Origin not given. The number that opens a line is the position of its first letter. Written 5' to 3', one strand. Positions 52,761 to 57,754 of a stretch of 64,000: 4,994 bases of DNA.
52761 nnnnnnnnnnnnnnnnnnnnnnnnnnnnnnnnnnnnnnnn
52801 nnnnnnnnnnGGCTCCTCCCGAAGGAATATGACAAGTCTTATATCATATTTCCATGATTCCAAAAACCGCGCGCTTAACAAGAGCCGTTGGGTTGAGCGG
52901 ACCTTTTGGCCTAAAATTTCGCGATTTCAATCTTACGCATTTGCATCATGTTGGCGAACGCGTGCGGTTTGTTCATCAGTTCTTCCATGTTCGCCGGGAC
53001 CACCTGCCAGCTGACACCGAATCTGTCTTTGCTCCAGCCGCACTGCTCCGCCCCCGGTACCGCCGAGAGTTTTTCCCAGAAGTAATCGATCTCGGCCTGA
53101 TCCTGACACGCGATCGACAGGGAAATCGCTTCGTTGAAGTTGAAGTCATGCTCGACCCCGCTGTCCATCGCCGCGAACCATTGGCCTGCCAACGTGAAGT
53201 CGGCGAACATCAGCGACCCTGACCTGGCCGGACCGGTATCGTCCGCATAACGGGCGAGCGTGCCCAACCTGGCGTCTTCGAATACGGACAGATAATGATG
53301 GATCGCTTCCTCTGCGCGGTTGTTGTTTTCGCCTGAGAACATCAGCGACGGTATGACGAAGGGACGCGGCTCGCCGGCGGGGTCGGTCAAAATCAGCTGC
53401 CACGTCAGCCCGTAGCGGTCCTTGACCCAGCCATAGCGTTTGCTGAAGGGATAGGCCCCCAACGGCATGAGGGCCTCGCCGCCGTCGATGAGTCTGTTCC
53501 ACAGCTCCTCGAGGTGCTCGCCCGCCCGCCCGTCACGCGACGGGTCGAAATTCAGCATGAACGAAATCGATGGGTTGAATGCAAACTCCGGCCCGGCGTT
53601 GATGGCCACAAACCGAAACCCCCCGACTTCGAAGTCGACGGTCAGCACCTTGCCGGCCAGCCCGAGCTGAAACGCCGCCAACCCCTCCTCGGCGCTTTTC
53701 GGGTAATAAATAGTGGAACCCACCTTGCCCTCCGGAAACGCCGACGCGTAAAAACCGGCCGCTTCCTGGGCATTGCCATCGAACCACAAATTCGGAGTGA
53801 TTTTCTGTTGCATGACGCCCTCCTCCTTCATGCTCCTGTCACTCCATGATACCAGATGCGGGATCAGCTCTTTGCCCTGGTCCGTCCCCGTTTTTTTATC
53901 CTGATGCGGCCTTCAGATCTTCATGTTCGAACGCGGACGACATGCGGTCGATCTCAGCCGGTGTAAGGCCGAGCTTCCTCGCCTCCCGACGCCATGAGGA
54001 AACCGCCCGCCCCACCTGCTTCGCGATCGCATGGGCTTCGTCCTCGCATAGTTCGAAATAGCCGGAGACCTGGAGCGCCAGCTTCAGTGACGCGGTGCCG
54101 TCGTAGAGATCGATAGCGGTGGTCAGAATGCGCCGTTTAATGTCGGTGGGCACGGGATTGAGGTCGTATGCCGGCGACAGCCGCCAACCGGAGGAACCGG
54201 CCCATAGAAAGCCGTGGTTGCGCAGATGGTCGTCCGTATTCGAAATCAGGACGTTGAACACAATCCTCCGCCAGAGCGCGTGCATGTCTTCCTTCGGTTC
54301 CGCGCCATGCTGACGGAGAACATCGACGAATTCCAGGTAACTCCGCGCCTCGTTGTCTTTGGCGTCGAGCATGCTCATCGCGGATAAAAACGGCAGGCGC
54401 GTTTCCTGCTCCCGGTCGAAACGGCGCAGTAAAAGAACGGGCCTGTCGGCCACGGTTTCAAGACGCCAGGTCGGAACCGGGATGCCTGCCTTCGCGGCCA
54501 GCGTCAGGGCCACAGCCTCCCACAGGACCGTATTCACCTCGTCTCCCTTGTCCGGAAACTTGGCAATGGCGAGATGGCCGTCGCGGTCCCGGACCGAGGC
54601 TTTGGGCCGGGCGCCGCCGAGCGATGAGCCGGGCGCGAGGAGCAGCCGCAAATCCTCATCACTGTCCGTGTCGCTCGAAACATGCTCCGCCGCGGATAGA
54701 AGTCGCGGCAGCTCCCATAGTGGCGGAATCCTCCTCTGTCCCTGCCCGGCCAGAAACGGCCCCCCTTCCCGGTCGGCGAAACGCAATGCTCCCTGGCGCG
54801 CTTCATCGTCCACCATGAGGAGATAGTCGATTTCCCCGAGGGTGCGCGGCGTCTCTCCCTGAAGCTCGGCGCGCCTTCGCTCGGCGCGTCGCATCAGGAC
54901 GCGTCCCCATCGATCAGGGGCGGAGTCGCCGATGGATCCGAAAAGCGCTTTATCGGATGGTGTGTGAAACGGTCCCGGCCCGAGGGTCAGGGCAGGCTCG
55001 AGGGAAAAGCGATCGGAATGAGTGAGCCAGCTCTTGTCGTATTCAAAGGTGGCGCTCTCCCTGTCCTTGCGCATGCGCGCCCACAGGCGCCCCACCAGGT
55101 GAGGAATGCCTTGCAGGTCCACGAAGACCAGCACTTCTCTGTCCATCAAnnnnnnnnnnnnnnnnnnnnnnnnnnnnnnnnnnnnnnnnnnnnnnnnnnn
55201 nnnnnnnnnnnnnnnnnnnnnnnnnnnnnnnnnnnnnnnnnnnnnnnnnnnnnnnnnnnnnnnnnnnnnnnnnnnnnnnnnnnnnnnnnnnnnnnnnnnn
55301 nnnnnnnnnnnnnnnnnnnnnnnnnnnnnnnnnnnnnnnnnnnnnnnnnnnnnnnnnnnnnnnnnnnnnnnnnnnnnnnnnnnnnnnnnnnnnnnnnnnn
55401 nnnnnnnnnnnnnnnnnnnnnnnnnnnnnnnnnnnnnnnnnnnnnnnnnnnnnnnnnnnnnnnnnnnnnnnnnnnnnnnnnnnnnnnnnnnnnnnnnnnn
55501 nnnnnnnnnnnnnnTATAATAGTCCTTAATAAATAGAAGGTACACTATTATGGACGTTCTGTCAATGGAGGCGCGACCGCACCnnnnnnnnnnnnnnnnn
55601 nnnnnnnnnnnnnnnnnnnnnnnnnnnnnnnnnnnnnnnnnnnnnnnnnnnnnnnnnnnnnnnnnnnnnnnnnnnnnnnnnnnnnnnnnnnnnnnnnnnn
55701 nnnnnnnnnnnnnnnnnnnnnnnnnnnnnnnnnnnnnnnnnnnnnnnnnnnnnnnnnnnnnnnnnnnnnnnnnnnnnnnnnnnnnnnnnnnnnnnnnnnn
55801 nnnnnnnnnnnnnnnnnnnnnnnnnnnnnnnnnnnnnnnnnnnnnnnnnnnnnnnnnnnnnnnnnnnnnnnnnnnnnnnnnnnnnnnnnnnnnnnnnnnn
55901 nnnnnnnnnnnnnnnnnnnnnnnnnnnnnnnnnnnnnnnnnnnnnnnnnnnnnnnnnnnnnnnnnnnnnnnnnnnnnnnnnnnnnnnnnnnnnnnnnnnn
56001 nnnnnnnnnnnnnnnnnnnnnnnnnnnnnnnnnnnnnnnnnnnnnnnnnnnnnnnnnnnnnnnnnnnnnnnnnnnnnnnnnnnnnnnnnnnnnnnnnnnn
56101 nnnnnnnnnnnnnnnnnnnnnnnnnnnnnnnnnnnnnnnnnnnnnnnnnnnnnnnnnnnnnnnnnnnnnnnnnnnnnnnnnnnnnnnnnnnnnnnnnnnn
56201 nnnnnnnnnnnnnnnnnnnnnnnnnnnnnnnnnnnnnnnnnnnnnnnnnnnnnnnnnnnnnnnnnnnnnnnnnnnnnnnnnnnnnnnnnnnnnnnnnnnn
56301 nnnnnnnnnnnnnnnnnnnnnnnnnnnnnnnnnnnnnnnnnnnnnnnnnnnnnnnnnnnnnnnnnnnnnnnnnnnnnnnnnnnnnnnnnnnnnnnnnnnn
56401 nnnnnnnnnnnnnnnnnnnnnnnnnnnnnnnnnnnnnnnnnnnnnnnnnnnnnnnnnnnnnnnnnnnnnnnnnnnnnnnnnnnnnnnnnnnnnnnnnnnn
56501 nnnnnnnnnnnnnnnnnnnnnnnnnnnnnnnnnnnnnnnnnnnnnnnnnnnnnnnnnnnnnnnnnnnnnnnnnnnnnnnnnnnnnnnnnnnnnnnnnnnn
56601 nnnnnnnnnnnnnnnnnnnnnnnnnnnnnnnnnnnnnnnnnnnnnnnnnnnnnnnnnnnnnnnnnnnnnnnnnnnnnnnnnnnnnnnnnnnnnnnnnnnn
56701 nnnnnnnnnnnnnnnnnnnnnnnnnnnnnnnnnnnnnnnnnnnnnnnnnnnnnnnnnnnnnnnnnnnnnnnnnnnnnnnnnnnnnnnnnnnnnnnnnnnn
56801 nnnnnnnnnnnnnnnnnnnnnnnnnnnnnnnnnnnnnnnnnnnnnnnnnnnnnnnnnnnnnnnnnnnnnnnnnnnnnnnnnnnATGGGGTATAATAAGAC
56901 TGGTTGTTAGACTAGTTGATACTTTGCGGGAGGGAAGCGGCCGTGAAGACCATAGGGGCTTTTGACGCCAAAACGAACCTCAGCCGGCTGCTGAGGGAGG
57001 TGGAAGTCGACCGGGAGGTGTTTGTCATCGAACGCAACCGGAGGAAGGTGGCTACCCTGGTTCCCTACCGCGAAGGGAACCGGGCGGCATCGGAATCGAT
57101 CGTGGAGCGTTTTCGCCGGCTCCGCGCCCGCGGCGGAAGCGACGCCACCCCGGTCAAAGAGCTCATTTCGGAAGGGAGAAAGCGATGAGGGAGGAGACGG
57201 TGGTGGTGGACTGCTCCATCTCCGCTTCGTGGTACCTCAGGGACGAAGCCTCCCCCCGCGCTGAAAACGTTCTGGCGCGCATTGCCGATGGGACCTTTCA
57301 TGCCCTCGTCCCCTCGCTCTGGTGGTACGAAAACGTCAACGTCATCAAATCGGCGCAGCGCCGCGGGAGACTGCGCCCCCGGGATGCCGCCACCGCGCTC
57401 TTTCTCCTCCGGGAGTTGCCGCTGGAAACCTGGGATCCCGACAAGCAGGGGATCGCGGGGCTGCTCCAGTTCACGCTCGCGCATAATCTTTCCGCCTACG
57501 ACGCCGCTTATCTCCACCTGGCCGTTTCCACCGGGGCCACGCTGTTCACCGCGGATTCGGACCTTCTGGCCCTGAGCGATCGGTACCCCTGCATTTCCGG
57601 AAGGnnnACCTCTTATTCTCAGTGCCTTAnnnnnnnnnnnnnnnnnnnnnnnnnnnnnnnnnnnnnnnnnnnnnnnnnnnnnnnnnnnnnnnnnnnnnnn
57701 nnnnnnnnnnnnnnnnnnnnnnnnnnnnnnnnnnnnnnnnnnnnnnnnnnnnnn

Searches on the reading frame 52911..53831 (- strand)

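Call 92: search_protein_families(library=pfam, max_evalue=0.001, proteins=[window:52911-53831:-])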
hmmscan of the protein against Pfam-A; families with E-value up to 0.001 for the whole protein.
window:52911-53831:- (306 aa): 1 family
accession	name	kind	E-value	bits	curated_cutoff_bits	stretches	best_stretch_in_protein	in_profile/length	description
PF06983.19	3-dmu-9_3-mt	-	3.7e-69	231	24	2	159-278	3-116/116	3-demethylubiquinone-9 3-methyltransferase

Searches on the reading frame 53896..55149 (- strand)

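Call 92: search_protein_families(library=pfam, max_evalue=0.001, proteins=[window:53896-55149:-])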
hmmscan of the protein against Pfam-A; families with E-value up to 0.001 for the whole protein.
window:53896-55149:- (417 aa): 2 families
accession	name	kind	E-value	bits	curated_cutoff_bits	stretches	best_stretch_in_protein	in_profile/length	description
PF07804.18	HipA_C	-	6.4e-49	166.9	30.5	1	175-386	1-213/213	HipA-like C-terminal domain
PF13657.11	Couple_hipA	-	2.3e-05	25.3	22.5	1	19-92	10-74/99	HipA N-terminal domain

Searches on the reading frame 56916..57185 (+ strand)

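Call 92: search_protein_families(library=pfam, max_evalue=0.001, proteins=[window:56916-57185:+])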
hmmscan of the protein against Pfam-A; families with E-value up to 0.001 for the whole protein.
window:56916-57185:+ (90 aa): 1 family
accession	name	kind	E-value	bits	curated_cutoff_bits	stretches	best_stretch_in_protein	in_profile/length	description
PF02604.26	PhdYeFM_antitox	-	2.6e-09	37.2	29.8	1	11-72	2-63/74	Antitoxin Phd_YefM, type II toxin-antitoxin system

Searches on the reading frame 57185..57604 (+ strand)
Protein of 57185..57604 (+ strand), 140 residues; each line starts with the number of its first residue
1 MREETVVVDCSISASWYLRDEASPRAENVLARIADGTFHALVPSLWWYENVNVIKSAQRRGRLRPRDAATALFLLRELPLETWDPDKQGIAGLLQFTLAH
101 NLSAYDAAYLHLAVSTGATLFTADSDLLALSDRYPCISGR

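Call 92: search_protein_families(library=pfam, max_evalue=0.001, proteins=[window:57185-57604:+])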
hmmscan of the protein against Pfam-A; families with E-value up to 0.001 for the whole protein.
window:57185-57604:+ (140 aa): 1 family
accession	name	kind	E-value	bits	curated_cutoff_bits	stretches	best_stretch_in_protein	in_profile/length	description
PF01850.27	PIN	-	2.8e-09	38.1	23.6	1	6-128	1-115/120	PIN domain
